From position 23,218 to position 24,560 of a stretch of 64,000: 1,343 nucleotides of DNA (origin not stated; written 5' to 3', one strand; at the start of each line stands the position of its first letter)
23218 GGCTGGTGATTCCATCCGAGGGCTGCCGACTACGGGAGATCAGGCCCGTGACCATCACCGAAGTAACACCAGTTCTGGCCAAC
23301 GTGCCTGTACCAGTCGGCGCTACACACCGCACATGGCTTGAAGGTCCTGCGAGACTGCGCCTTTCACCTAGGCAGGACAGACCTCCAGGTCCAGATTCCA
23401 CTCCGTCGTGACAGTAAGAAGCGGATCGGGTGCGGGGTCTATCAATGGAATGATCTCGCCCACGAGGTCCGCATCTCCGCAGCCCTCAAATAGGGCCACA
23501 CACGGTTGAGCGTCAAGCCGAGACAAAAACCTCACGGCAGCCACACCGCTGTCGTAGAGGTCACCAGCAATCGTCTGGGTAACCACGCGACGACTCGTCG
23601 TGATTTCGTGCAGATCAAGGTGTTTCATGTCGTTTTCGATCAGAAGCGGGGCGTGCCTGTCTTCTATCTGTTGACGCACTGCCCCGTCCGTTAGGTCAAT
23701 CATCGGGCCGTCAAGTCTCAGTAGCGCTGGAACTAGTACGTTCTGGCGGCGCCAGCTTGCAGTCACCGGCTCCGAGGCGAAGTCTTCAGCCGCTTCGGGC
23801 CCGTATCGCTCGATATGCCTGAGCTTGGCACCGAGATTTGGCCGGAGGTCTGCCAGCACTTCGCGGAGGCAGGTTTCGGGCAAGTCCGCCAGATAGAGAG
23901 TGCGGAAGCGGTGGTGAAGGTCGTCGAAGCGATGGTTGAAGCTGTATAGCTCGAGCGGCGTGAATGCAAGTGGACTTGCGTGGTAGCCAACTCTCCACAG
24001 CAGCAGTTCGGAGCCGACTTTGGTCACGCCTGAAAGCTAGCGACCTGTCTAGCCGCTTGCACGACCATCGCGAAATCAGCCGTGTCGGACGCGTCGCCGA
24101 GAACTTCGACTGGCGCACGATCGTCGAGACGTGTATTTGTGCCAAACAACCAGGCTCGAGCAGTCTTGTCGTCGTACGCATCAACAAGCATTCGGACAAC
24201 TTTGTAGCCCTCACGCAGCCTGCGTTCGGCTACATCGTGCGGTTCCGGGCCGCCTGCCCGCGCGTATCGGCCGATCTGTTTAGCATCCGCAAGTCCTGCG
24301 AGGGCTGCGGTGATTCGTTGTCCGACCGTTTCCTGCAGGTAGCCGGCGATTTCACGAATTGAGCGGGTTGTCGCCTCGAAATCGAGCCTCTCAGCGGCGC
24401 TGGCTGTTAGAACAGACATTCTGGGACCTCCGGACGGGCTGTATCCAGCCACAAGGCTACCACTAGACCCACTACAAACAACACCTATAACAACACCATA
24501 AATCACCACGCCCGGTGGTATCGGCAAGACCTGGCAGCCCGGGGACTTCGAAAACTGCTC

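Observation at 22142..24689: Three copies of the MBL-hydrolase 3' end bracket two small cargo cassettes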

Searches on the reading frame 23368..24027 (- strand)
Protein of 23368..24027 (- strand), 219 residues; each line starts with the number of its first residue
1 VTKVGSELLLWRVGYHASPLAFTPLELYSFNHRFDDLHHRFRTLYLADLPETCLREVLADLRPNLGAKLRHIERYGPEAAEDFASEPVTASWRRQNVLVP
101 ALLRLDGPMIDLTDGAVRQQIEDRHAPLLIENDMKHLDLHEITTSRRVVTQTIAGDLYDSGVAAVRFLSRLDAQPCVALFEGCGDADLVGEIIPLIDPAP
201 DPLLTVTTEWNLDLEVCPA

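Call 42: search_protein_families(library=pfam, proteins=[window:23368-24027:-], max_evalue=0.01)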
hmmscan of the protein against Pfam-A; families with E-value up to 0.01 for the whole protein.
window:23368-24027:- (219 aa): 1 family
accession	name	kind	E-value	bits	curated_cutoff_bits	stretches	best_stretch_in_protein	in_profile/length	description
PF08808.17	RES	-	1.2e-10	42.1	23.2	1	10-185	2-141/157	RES domain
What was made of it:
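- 23368..24027 (-): RES-domain toxin gene (homologues are named RES family NAD+ phosphorylase). Pfam RES, E 1.2e-10 (call 42).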

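Call 43: search_protein_families(library=phrogs, proteins=[window:23368-24027:-], max_evalue=0.01)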
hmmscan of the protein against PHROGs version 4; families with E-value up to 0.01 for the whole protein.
window:23368-24027:- (219 aa): 0 families

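Call 44: search_dna_similar(query=window:23368-24027:-, collection=phages, mode=protein, max_evalue=0.001, max_rows=15)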
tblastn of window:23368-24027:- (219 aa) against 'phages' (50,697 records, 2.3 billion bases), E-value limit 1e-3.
No match.

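Call 54: find_homologous_proteins(query=window:23371-24027:-, max_evalue=1e-20)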
Query window:23371-24027:- (219 aa): 541 proteins with E <= 1e-20 among 2404 candidates; the best 120 are listed.
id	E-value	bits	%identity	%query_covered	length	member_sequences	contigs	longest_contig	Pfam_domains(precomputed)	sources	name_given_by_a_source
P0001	1.2e-135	468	93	100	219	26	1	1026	PF08808.18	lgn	-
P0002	9.1e-128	442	88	100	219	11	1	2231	PF08808.18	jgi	jgi:hypothetical protein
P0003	1.9e-126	438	88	100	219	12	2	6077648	PF08808.18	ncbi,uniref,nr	ncbi:hypothetical protein CQY20_27625 [Mycolicibacterium agri]|uniref:RES domain-containing protein 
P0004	1.9e-114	399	82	98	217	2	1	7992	PF08808.18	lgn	-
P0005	5.0e-110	384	80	98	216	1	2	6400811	PF08808.18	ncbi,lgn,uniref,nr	ncbi:RES family NAD+ phosphorylase [Mycolicibacterium helvum]|uniref:RES domain-containing protein n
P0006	2.4e-97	343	75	96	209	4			PF08808.18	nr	nr:RES domain-containing protein [Mycolicibacter kumamotonensis]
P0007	3.5e-95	336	68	99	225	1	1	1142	PF08808.18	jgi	-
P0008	4.0e-94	332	67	100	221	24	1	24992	PF08808.18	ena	-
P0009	4.3e-94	332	67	100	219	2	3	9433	PF08808.18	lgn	-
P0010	4.4e-94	332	70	96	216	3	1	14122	PF08808.18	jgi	jgi:hypothetical protein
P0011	6.6e-94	332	68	98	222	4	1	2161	PF08808.18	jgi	jgi:hypothetical protein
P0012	1.9e-93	330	66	99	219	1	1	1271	PF08808.18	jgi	jgi:hypothetical protein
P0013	2.1e-93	330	70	96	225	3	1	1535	PF08808.18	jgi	jgi:hypothetical protein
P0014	3.8e-93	329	67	98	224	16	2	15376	PF08808.18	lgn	-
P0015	4.9e-93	329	71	95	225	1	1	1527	PF08808.18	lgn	-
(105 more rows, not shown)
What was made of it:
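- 23368..24027 (-): Homologue names from call 54.
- Closest known: RES-Xre toxin-antitoxin modules. Same: Homologues are named RES family NAD+ phosphorylase (call 54).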

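Call 55: find_encoding_contigs(protein=P0003, flank=10000, max_places=3)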
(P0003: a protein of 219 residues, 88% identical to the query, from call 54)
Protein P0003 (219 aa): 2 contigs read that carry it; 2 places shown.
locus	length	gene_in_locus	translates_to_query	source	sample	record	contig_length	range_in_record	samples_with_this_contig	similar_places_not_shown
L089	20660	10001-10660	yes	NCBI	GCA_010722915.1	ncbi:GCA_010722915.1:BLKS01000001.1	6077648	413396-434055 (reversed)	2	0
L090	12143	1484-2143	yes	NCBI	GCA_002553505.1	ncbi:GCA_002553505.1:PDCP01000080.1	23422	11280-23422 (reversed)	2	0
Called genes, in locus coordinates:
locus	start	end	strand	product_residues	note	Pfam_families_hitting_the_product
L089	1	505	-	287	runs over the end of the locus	PF00106:adh_short, PF13561:adh_short_C2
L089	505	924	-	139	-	-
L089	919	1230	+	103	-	-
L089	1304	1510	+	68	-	PF04957:RMF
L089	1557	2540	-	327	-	PF11185:DUF2971 (weak)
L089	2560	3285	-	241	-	-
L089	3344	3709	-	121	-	-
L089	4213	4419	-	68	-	-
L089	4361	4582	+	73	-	-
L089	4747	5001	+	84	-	-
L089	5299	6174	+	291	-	PF01548:DEDD_Tnp_IS110, PF02371:Transposase_20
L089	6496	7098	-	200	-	PF00665:rve, PF13683:rve_3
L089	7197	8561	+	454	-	PF00872:Transposase_mut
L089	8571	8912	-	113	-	PF13011:LZ_Tnp_IS481, PF13384:HTH_23, PF13518:HTH_28, PF13551:HTH_29, PF13565:HTH_32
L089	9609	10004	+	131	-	-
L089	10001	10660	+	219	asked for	PF08808:RES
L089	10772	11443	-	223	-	PF14597:Lactamase_B_5 (weak), PF00753:Lactamase_B, PF23023:Anti-Pycsar_Apyc1 (weak)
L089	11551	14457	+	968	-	PF00005:ABC_tran (faint), PF02463:SMC_N (faint), PF03193:RsgA_GTPase (faint), PF13191:AAA_16 (faint), PF13304:AAA_21 (faint), PF13555:AAA_29 (faint), PF17760:UvrA_inter, PF17755:UvrA_DNA-bind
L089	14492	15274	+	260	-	PF00106:adh_short, PF08659:KR, PF01370:Epimerase, PF13460:NAD_binding_10 (weak), PF13561:adh_short_C2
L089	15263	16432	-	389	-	PF06224:AlkZ-like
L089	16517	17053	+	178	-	PF05481:Myco_19_kDa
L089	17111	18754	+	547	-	-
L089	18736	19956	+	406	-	PF12770:CHAT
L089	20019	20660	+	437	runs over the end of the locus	-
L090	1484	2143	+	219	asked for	PF08808:RES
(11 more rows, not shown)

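Call 56: find_encoding_contigs(protein=P0005, flank=10000, max_places=3)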
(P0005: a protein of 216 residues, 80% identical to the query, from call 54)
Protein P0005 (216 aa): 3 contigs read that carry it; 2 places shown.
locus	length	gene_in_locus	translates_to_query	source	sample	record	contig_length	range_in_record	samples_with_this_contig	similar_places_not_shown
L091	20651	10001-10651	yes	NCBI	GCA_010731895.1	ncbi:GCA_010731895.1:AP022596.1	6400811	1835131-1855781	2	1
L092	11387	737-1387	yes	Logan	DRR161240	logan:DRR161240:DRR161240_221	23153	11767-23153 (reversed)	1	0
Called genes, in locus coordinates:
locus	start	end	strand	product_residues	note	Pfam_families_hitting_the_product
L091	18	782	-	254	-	PF11716:MDMPI_N, PF07398:MDMPI_C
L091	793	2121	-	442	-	PF03721:UDPG_MGDP_dh_N, PF03807:F420_oxidored (faint), PF00984:UDPG_MGDP_dh, PF03720:UDPG_MGDP_dh_C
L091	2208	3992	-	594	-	-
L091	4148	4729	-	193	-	PF06559:DCD_N, PF22769:DCD, PF22569:DCD_C, PF00692:dUTPase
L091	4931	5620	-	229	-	PF00589:Phage_integrase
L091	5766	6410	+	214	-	PF00239:Resolvase, PF02796:HTH_7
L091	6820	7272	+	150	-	PF13827:DUF4189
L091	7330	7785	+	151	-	PF13827:DUF4189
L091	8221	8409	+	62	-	-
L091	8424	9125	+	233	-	-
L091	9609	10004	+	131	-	-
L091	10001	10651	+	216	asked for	PF08808:RES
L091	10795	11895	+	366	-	PF00990:GGDEF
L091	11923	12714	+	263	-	PF00106:adh_short, PF08659:KR (faint), PF13561:adh_short_C2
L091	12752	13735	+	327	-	PF14247:DUF4344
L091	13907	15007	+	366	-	PF11583:AurF, PF04305:DUF455 (weak)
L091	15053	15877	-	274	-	PF00722:Glyco_hydro_16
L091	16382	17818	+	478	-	-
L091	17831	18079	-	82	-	-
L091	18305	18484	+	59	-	-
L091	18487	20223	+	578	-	PF02776:TPP_enzyme_N, PF00205:TPP_enzyme_M, PF02775:TPP_enzyme_C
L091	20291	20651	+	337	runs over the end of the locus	PF08240:ADH_N, PF00107:ADH_zinc_N, PF13602:ADH_zinc_N_2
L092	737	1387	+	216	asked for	PF08808:RES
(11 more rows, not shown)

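Call 66: find_encoding_contigs(protein=P0004, flank=8000, max_places=3)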
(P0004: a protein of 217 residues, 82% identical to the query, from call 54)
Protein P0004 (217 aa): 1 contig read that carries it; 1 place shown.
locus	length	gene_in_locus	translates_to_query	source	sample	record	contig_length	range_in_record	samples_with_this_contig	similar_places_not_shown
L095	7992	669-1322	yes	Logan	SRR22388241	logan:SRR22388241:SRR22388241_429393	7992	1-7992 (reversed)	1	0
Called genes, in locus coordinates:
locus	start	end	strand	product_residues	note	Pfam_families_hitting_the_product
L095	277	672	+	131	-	-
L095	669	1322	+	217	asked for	PF08808:RES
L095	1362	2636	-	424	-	PF04286:DUF445 (weak)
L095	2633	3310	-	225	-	PF14337:Abi_alpha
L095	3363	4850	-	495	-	PF07690:MFS_1, PF00083:Sugar_tr (weak)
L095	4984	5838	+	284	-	PF00106:adh_short, PF08659:KR (weak), PF13561:adh_short_C2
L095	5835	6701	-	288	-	PF08450:SGL, PF24684:Vgb_lyase (weak)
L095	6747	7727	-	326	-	PF08100:Dimerisation, PF00891:Methyltransf_2, PF13649:Methyltransf_25 (faint), PF08242:Methyltransf_12 (weak)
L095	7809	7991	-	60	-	?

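Call 67: find_encoding_contigs(protein=P0002, flank=5000, max_places=3)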
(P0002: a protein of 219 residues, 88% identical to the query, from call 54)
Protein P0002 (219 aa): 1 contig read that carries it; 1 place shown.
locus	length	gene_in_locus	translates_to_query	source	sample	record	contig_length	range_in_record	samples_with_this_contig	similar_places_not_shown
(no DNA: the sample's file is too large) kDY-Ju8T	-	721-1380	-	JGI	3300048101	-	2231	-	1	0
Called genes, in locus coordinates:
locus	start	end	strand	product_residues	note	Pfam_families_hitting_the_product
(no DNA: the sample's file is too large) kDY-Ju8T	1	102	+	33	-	?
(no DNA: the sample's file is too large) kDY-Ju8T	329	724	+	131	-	-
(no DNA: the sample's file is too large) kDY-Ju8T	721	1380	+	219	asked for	PF08808:RES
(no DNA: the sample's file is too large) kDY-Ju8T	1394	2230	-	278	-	?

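Call 81: find_related_loci(query=window:23371-24027:-, collection=viral_contigs, flank=10000)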
Query window:23371-24027:- (219 aa) in viral_contigs; peptide patterns used: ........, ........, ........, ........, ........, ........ (x = any residue, [..] = any of these).
14 stretches matched a pattern, but none encodes a relative of the query by tblastn (E <= 1e-3).

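Call 83: find_related_loci(query=window:23371-24027:-, collection=metagenome_contigs, flank=10000)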
Query window:23371-24027:- (219 aa) in metagenome_contigs; peptide patterns used: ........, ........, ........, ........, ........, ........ (x = any residue, [..] = any of these).
313 stretches matched a pattern; 18 encode a relative of the query (tblastn E <= 1e-3); 18 distinct loci.
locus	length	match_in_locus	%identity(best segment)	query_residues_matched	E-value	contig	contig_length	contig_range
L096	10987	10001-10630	70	10-219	7e-97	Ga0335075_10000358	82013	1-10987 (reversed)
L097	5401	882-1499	67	10-215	6e-91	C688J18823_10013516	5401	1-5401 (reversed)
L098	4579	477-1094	67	10-215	7e-91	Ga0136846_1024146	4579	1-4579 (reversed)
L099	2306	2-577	69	24-215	1e-92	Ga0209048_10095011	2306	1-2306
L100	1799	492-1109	67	10-215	8e-94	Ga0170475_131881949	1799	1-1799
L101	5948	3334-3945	62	11-214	3e-82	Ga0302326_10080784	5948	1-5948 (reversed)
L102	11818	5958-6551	67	10-207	6e-82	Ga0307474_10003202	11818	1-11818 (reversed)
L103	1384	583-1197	59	11-215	4e-85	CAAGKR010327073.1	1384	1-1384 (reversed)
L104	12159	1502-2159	70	1-219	1e-78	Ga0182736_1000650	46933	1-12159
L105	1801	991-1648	70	1-219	4e-82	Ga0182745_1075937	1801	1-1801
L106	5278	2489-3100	58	11-214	7e-75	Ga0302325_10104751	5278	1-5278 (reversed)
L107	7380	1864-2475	58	11-214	8e-75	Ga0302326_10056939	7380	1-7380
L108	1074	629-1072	74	10-157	1e-76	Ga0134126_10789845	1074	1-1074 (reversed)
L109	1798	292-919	63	11-219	2e-65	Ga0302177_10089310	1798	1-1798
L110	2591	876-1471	71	10-208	5e-66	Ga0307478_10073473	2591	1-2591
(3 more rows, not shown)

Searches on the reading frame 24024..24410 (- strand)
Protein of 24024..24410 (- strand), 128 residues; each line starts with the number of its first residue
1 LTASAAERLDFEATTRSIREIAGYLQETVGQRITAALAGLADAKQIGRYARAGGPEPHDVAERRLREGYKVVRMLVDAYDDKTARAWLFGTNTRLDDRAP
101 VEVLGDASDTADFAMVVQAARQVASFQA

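Call 42: search_protein_families(library=pfam, proteins=[window:24024-24410:-], max_evalue=0.01)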
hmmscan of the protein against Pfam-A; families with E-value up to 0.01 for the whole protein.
window:24024-24410:- (128 aa): 1 family
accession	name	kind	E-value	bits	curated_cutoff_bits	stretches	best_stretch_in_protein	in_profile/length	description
PF09722.15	Xre_MbcA_ParS_C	-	0.0045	17.4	24.5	1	80-106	8-34/51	Antitoxin Xre/MbcA/ParS C-terminal toxin-binding domain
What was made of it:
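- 24024..24410 (-): Xre-type antitoxin gene, overlapping RES by 4 nt. Weak Xre_MbcA_ParS_C match, E 0.0045 (call 42).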

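Call 43: search_protein_families(library=phrogs, proteins=[window:24024-24410:-], max_evalue=0.01)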
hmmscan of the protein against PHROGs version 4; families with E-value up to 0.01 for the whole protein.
window:24024-24410:- (128 aa): 0 families
